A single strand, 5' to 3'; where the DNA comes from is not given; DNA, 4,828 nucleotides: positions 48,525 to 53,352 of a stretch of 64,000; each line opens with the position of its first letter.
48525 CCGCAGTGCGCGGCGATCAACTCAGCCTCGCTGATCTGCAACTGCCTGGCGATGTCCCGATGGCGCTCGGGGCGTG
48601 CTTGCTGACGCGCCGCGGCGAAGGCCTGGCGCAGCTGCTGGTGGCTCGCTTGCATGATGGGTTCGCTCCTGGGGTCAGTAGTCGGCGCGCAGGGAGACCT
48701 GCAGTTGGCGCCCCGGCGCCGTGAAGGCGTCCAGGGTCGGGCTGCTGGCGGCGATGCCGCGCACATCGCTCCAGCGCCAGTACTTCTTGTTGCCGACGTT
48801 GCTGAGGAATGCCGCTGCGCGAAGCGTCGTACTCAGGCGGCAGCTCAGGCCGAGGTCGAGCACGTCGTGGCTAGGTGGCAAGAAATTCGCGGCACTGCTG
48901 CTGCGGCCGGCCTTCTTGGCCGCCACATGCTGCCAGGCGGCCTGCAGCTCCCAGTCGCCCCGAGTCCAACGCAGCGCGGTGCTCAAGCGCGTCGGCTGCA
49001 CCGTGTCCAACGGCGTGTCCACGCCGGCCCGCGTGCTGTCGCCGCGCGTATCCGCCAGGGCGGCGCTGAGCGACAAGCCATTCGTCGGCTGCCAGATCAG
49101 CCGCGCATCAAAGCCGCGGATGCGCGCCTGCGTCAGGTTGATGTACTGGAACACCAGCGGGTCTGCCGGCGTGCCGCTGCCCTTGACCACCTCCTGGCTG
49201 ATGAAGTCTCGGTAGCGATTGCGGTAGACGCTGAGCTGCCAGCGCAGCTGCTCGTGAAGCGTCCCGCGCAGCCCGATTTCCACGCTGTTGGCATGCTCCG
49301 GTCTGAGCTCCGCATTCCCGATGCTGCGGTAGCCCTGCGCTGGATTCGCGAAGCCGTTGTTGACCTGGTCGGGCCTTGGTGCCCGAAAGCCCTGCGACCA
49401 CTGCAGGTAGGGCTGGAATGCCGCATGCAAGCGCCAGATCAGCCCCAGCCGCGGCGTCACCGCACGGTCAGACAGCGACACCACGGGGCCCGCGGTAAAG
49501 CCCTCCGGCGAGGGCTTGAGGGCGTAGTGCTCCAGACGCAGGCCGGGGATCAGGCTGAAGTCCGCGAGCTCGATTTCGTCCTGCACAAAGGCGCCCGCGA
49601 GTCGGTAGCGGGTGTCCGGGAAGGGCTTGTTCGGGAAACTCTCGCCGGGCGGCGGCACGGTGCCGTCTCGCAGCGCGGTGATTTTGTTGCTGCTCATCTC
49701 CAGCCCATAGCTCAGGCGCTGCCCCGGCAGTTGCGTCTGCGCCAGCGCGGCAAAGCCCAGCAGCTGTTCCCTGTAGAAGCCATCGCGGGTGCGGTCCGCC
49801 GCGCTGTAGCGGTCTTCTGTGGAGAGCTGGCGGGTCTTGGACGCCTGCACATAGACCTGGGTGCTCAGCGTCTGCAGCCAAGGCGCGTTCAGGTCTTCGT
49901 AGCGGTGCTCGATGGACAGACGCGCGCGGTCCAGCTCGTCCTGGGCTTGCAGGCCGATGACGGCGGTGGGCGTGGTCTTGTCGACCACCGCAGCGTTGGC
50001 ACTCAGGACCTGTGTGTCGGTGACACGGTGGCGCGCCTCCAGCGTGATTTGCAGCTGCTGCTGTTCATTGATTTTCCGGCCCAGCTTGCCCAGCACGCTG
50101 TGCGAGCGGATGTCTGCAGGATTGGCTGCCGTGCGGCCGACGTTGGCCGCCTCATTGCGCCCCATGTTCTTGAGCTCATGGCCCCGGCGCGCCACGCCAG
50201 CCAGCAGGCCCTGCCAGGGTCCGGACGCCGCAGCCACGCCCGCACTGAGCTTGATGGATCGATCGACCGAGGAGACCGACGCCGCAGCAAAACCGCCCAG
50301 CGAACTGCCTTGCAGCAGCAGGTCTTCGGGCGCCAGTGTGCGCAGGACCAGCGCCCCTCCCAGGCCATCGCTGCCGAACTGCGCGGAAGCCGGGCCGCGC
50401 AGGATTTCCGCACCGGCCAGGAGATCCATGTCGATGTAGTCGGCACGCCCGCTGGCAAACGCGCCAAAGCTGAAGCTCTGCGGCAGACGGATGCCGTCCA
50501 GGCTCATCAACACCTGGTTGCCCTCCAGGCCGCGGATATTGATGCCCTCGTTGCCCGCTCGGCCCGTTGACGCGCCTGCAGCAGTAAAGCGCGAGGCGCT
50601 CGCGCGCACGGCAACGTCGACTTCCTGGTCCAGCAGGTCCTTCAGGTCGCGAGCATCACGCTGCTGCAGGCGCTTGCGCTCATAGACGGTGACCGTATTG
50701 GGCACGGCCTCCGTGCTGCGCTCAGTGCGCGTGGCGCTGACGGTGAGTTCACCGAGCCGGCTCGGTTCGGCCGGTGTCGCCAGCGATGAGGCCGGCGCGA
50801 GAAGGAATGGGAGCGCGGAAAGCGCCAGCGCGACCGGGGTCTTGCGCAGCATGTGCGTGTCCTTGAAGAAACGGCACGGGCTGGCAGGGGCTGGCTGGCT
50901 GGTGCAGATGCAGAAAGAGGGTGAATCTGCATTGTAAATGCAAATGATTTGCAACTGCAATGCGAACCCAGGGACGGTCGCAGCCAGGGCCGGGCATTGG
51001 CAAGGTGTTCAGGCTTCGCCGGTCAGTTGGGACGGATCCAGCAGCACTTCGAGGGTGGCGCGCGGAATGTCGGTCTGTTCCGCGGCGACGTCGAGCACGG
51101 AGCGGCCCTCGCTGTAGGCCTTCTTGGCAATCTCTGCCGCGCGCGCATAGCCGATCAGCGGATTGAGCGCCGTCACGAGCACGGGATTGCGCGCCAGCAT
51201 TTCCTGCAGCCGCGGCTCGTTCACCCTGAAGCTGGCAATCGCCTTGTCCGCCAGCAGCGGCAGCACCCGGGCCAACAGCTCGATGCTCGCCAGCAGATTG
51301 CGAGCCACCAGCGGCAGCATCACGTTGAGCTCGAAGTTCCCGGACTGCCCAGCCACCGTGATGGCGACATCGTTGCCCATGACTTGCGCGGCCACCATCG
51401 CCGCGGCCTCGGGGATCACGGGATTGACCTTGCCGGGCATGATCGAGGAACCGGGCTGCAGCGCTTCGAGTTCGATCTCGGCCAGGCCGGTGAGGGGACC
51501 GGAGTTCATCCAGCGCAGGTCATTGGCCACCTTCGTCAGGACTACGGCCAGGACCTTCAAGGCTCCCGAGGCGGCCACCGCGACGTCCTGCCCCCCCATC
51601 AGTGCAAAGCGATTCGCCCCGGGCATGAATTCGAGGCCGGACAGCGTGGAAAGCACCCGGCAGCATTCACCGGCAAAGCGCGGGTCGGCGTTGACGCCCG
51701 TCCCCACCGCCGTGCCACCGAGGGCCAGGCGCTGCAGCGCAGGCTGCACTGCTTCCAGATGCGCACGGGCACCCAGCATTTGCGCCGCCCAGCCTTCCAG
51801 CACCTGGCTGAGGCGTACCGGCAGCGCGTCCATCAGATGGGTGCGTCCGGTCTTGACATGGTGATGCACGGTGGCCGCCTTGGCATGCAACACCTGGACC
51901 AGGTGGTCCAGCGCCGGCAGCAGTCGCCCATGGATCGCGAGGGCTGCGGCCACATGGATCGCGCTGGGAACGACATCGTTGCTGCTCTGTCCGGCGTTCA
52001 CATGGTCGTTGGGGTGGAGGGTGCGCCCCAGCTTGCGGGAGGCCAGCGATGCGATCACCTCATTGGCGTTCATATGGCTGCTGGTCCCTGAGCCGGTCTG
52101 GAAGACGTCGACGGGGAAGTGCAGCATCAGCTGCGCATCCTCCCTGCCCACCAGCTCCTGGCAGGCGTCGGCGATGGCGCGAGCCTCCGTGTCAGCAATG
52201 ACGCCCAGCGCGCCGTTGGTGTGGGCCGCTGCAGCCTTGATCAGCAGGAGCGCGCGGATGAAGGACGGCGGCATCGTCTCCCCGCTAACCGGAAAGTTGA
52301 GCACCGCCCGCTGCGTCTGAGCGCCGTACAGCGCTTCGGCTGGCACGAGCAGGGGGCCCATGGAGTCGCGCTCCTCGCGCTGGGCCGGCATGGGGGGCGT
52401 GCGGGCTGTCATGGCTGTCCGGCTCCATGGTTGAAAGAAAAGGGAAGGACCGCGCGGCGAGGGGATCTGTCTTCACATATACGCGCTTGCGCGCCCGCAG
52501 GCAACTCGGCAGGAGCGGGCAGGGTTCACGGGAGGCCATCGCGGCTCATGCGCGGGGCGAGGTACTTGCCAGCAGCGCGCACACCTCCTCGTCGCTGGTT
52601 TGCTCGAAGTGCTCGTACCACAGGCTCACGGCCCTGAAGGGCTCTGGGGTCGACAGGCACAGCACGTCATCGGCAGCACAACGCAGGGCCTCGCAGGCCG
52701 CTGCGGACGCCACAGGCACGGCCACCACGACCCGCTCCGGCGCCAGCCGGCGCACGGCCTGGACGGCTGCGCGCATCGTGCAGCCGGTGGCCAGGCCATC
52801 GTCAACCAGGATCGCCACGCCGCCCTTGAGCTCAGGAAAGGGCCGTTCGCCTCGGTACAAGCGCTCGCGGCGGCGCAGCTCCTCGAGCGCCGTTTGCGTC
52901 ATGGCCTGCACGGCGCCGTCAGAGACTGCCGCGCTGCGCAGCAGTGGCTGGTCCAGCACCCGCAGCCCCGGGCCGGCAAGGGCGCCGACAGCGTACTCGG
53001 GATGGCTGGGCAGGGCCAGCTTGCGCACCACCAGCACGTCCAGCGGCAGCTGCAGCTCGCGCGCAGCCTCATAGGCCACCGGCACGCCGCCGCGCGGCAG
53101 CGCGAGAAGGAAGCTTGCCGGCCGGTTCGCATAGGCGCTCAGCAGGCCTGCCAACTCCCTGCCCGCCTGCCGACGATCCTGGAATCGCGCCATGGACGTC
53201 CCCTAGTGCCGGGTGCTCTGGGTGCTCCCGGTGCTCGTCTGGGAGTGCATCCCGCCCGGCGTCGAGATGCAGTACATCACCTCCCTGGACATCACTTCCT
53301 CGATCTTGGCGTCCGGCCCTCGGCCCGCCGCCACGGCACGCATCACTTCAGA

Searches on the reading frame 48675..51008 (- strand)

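Call 64: search_protein_families(library=pfam, proteins=[window:48675-51008:-])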
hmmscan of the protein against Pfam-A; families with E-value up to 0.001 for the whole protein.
window:48675-51008:- (777 aa): 3 families
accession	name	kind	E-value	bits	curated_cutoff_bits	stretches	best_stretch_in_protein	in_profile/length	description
PF00593.30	TonB_dep_Rec_b-barrel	-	6.3e-55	188.2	27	1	351-737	50-435/436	TonB dependent receptor-like, beta-barrel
PF07715.20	Plug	-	7.9e-21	75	23.9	1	100-219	3-107/107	TonB-dependent Receptor Plug Domain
PF14905.12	OMP_b-brl_3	-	3.7e-07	30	27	1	470-651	114-290/408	Outer membrane protein beta-barrel family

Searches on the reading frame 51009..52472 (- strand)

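Call 64: search_protein_families(library=pfam, proteins=[window:51009-52472:-])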
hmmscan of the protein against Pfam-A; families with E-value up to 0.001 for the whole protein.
window:51009-52472:- (487 aa): 2 families
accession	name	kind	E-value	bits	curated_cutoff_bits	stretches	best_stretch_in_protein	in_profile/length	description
PF00206.25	Lyase_1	-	2.9e-84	283.6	27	1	43-366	5-312/312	Lyase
PF10415.14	FumaraseC_C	-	1.8e-18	67.1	32.5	1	432-484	1-53/54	Fumarase C C-terminus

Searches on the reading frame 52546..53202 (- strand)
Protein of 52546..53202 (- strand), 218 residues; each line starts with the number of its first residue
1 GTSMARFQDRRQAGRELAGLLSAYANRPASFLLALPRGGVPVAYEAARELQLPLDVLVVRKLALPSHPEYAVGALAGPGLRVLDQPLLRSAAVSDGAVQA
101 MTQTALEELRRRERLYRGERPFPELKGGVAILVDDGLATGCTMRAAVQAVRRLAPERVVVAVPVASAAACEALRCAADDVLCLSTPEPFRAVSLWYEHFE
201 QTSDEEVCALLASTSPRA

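Call 64: search_protein_families(library=pfam, proteins=[window:52546-53202:-])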
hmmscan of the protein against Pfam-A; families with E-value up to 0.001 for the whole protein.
window:52546-53202:- (218 aa): 1 family
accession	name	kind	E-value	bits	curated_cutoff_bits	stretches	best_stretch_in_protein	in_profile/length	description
PF00156.33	Pribosyltran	-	5.9e-16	58.6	26.3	1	12-171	13-131/158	Phosphoribosyl transferase domain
